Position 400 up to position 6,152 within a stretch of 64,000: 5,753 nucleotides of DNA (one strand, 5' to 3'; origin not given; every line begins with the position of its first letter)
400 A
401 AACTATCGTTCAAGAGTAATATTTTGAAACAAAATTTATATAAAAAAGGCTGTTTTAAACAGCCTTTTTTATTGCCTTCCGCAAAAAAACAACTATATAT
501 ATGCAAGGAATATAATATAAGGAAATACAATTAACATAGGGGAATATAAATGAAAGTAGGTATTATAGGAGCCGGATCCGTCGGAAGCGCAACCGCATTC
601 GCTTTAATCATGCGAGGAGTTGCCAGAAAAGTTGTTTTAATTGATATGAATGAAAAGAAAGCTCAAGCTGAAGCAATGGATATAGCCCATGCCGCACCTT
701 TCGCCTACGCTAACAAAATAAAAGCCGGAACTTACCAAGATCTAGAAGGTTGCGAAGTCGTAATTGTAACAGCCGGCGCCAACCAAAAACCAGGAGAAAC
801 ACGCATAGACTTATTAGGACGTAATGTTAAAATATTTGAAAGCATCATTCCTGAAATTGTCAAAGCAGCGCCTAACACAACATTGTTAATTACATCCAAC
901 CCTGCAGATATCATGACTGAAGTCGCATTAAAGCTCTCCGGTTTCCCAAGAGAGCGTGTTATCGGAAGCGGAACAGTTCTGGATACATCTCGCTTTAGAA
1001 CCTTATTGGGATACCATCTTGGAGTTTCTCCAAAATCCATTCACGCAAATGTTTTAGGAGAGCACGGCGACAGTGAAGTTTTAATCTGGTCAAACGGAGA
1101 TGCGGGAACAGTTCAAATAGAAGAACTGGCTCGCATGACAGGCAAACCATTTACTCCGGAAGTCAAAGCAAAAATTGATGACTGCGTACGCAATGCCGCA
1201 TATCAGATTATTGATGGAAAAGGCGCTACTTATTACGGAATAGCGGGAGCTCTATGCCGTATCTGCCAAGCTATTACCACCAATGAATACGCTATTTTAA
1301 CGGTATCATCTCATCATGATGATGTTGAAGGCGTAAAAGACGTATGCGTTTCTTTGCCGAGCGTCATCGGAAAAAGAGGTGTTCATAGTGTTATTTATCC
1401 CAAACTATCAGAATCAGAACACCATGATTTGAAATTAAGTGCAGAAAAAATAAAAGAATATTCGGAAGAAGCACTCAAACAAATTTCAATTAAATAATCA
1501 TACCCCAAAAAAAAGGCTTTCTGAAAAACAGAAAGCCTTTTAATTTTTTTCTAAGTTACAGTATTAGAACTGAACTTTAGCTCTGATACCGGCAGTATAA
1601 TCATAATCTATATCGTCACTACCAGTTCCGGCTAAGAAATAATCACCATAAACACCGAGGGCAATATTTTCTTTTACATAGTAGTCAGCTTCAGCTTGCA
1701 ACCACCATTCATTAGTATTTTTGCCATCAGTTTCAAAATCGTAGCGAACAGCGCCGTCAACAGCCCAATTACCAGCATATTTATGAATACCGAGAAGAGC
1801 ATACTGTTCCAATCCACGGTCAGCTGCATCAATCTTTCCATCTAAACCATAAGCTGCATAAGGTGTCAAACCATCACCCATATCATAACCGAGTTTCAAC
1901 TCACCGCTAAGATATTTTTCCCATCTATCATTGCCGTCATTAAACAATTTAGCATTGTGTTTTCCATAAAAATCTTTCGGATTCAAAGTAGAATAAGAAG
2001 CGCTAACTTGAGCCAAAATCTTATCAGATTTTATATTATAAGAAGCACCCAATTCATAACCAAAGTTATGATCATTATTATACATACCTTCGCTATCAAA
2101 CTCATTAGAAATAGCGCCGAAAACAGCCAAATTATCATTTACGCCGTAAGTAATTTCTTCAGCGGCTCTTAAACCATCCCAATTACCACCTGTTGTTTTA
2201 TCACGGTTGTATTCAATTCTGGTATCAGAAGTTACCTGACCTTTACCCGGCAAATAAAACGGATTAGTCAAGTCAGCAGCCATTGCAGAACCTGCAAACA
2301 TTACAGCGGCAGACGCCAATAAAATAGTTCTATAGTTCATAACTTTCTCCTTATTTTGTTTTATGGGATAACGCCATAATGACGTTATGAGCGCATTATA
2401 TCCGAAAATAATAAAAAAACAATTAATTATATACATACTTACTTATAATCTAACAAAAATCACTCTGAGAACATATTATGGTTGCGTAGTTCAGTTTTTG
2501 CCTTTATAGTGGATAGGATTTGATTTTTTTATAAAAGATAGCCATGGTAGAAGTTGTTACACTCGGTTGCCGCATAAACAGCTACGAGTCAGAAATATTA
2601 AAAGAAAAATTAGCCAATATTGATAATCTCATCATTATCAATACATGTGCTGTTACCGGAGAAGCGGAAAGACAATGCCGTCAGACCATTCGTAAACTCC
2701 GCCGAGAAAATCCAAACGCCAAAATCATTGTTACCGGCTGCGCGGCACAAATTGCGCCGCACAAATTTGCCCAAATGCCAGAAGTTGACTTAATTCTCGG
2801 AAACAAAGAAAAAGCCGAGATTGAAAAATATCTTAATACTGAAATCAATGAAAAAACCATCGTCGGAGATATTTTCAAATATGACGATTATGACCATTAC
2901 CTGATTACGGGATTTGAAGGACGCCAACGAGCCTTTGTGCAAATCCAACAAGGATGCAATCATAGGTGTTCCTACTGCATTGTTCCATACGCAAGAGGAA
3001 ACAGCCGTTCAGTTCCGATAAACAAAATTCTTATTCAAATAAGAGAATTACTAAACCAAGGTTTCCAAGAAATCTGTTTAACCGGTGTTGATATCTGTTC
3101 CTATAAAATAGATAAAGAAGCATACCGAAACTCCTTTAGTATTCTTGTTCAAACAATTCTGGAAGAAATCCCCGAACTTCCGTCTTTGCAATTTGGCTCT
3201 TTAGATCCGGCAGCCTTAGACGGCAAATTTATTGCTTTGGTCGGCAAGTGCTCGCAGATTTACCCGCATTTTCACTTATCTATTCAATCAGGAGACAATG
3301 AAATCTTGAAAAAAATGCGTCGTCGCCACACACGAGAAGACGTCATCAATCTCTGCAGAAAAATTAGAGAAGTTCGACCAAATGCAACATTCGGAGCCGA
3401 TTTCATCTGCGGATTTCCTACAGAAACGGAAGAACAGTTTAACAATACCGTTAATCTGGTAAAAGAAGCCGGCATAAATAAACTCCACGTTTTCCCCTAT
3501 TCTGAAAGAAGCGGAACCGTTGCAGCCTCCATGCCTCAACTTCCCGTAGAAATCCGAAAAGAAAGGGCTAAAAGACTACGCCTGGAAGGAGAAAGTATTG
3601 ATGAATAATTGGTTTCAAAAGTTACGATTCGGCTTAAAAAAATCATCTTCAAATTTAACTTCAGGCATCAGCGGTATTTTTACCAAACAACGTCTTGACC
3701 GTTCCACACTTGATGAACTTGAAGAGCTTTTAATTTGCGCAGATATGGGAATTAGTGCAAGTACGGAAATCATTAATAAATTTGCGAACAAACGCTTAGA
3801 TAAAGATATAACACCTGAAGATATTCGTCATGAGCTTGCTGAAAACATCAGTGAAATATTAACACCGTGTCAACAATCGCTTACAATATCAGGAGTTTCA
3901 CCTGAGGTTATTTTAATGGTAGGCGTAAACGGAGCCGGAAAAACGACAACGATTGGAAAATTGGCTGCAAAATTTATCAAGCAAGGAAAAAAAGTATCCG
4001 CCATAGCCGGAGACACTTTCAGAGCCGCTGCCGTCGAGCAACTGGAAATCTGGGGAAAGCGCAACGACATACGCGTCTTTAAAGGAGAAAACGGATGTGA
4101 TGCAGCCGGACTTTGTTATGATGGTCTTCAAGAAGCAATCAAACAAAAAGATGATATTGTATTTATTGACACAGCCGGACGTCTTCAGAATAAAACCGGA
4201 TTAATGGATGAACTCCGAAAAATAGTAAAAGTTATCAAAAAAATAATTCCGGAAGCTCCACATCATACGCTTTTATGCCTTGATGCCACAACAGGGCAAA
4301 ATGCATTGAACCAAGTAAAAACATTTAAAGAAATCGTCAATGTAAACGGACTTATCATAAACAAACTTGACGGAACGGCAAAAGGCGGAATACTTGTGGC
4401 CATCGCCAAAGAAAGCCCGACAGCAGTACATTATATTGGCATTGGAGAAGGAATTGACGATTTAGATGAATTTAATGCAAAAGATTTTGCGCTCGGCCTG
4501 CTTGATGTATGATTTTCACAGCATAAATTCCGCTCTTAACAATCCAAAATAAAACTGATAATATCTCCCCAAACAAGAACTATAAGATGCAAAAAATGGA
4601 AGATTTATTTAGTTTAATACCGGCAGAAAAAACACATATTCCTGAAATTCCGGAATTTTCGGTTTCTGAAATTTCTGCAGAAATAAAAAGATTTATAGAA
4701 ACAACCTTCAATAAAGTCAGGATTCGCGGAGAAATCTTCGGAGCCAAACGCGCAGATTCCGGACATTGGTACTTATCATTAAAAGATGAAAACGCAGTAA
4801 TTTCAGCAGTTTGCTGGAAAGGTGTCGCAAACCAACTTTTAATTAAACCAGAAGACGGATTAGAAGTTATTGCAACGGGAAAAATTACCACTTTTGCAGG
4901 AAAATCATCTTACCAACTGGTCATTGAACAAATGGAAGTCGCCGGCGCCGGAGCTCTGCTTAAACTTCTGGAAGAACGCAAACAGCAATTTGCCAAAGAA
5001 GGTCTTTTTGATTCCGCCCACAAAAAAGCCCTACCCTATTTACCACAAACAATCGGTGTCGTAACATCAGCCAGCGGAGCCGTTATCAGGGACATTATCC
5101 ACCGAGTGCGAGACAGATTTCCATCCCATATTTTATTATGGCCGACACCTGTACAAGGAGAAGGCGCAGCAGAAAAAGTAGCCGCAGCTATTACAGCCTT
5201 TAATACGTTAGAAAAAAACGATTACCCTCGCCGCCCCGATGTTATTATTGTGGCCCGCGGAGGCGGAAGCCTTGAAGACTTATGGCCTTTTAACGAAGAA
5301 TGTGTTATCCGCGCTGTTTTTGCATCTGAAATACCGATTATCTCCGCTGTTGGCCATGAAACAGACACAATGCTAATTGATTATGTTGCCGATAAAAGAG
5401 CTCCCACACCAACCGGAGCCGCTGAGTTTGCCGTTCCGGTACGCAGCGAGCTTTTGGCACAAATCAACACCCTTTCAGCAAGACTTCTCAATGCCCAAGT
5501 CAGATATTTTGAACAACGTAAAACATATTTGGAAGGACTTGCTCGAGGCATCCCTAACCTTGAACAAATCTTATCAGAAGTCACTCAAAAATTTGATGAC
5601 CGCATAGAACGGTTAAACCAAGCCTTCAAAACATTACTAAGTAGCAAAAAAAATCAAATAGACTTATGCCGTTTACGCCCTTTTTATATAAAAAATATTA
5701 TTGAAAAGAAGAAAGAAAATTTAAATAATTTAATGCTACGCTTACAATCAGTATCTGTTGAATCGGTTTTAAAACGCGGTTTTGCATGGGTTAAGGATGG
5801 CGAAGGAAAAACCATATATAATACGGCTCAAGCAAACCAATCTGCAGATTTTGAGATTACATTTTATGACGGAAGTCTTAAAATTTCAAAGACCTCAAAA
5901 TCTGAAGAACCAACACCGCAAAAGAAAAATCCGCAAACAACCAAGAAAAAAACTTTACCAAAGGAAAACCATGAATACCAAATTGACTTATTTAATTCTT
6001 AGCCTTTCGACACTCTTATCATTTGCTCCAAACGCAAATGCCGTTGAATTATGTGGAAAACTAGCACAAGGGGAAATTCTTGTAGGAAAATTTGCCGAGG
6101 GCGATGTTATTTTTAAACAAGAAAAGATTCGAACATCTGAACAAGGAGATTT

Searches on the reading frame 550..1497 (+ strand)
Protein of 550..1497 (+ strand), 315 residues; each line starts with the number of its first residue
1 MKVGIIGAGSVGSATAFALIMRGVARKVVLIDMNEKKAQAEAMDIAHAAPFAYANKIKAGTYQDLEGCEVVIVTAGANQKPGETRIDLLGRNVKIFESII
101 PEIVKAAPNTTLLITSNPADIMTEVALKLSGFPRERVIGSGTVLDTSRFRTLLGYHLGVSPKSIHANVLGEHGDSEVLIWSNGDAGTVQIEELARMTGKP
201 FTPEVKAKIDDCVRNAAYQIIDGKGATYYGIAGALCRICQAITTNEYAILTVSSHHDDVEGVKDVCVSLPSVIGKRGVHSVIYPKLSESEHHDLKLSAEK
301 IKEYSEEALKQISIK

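Call 18: search_protein_families(library=pfam, proteins=[window:550-1497:+], max_evalue=0.0001)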
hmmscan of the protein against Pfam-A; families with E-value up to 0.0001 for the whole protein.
window:550-1497:+ (315 aa): 3 families
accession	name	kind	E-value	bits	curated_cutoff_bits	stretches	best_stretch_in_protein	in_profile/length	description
PF00056.29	Ldh_1_N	-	1.6e-45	155.1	27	1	1-139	1-141/141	lactate/malate dehydrogenase, NAD binding domain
PF02866.23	Ldh_1_C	-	5.2e-31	108.4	22.6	1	142-310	1-172/174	lactate/malate dehydrogenase, alpha/beta C-terminal domain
PF02056.22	Glyco_hydro_4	-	4.9e-05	23.4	23.2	0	91-138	119-164/183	Family 4 glycosyl hydrolase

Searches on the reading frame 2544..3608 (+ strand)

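Call 18: search_protein_families(library=pfam, proteins=[window:2544-3608:+], max_evalue=0.0001)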
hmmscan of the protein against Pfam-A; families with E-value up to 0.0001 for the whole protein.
window:2544-3608:+ (354 aa): 2 families
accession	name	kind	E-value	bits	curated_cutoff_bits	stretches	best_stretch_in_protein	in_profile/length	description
PF04055.27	Radical_SAM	-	2.3e-23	83.6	29.5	1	133-305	2-165/166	Radical SAM superfamily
PF00919.26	UPF0004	-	2.7e-19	69.4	27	1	2-86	2-98/98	Uncharacterized protein family UPF0004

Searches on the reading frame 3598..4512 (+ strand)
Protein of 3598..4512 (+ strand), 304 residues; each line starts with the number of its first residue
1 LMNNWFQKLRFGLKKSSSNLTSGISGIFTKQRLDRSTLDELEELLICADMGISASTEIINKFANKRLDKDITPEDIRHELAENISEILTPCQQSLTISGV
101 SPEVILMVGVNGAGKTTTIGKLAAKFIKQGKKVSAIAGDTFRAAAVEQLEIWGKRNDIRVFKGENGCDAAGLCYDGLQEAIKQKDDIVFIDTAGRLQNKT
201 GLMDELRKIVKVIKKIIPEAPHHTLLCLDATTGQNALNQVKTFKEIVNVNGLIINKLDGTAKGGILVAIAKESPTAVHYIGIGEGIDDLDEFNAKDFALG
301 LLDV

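Call 18: search_protein_families(library=pfam, proteins=[window:3598-4512:+], max_evalue=0.0001)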
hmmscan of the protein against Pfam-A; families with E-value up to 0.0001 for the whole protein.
window:3598-4512:+ (304 aa): 7 families
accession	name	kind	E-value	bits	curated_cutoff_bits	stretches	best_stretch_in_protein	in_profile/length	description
PF00448.28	SRP54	-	6.3e-70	235.3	22.7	1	102-302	1-195/196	SRP54-type protein, GTPase domain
PF02881.24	SRP54_N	-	1.5e-09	38.4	22.4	1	20-80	1-71/75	SRP54-type protein, helical bundle domain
PF06414.18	Zeta_toxin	-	1.4e-06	28.4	22.3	1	98-193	12-104/199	Zeta toxin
PF13604.12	AAA_30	-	5.9e-06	26.6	27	1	103-200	19-104/191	AAA domain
PF13207.12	AAA_17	-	3e-05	24.8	27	1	108-210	1-96/136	AAA domain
PF01656.29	CbiA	-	5.7e-05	23.5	25.4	0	112-263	9-89/125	CobQ/CobB/MinD/ParA nucleotide binding domain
PF02492.25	cobW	-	6.8e-05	23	20.7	1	104-262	2-158/180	CobW/HypB/UreG, nucleotide-binding domain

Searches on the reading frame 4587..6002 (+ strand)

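Call 18: search_protein_families(library=pfam, proteins=[window:4587-6002:+], max_evalue=0.0001)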
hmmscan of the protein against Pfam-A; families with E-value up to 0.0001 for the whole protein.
window:4587-6002:+ (471 aa): 3 families
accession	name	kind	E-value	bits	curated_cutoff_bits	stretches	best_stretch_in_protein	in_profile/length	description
PF02601.20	Exonuc_VII_L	-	6.3e-94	315.4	35.9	1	140-433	1-314/315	Exonuclease VII, large subunit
PF13742.12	tRNA_anti_2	-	6.4e-27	94.1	27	1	24-117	1-95/95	OB-fold nucleic acid binding domain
PF01336.31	tRNA_anti-codon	-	9.5e-11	41.9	27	1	44-118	1-74/75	OB-fold nucleic acid binding domain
